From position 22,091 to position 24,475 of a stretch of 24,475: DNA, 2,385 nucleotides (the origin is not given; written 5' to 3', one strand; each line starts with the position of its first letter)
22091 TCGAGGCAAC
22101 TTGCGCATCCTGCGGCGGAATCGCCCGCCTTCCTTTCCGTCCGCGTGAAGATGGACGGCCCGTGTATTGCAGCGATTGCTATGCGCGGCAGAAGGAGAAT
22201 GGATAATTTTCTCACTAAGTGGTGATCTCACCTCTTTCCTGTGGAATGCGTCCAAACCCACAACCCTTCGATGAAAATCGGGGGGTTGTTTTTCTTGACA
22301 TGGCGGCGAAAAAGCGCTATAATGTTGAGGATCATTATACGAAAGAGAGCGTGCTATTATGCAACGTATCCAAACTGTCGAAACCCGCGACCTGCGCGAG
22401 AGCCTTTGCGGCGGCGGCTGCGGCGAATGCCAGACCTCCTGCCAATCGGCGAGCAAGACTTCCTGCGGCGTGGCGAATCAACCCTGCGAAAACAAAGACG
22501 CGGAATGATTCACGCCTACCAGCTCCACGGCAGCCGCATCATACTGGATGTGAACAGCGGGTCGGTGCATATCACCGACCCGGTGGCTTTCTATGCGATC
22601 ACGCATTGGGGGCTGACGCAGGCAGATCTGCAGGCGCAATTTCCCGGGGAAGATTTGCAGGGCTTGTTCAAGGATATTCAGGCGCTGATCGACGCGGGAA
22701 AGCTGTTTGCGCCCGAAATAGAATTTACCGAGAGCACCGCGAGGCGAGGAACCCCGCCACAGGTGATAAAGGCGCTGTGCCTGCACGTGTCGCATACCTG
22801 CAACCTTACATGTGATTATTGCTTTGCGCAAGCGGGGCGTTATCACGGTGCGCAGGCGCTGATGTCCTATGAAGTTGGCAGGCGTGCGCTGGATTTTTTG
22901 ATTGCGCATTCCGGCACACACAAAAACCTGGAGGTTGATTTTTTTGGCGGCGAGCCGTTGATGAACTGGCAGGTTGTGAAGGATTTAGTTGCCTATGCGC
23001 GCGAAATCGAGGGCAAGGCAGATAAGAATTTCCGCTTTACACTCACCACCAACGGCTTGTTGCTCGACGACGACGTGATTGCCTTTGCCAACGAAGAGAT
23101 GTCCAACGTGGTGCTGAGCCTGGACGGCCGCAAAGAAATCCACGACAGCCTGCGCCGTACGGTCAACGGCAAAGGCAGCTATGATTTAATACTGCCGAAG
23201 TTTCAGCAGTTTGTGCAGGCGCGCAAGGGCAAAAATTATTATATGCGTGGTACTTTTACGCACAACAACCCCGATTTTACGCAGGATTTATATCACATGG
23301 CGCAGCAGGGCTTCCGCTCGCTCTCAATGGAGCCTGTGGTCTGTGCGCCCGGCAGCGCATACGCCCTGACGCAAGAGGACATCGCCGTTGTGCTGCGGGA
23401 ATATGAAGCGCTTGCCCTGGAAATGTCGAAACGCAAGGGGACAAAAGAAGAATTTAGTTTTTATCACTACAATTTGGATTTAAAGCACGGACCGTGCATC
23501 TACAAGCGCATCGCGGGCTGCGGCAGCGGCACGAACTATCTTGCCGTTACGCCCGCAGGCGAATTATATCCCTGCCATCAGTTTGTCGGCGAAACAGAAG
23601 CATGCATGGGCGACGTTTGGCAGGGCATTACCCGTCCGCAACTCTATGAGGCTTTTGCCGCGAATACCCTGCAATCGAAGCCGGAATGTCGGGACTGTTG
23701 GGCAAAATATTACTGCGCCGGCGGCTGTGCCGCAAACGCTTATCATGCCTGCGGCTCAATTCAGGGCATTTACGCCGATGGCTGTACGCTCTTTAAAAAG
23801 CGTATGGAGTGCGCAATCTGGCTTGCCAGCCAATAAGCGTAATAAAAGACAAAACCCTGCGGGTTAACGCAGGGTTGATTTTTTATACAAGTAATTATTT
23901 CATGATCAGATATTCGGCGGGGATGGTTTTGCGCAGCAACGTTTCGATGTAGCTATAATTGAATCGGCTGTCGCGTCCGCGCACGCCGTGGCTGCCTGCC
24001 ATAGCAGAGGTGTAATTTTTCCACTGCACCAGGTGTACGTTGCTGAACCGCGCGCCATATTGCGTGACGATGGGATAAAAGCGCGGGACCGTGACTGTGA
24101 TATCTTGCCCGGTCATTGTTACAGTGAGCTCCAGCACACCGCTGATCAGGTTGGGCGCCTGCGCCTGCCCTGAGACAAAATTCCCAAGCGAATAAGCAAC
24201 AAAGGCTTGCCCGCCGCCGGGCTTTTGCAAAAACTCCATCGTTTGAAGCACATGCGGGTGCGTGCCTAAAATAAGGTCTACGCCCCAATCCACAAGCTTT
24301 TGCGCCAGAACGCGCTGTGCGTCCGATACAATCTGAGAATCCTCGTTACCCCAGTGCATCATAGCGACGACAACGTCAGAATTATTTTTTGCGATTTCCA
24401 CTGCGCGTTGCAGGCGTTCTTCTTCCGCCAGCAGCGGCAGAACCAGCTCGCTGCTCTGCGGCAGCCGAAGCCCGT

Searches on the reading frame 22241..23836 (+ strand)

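Call 7: search_protein_families(library=pfam, proteins=[window:22241-23836:+], max_evalue=0.001)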
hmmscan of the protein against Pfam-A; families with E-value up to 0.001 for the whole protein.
window:22241-23836:+ (531 aa): 3 families
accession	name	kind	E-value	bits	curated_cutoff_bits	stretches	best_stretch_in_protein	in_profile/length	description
PF04055.27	Radical_SAM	-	1.1e-14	55.4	29.5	1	183-321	3-133/166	Radical SAM superfamily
PF13353.11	Fer4_12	-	3.2e-10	40.9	22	1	180-314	8-132/137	4Fe-4S single cluster domain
PF13186.11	SPASM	-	0.00015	22.4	21.5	1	427-487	1-67/67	Iron-sulfur cluster-binding domain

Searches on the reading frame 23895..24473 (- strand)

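Call 7: search_protein_families(library=pfam, proteins=[window:23895-24473:-], max_evalue=0.001)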
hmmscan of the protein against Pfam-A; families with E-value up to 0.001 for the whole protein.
window:23895-24473:- (192 aa): 1 family
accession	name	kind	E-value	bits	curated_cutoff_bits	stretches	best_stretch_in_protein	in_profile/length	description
PF09587.15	PGA_cap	-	3.8e-28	99.1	27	1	16-103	173-255/255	Bacterial capsule synthesis protein PGA_cap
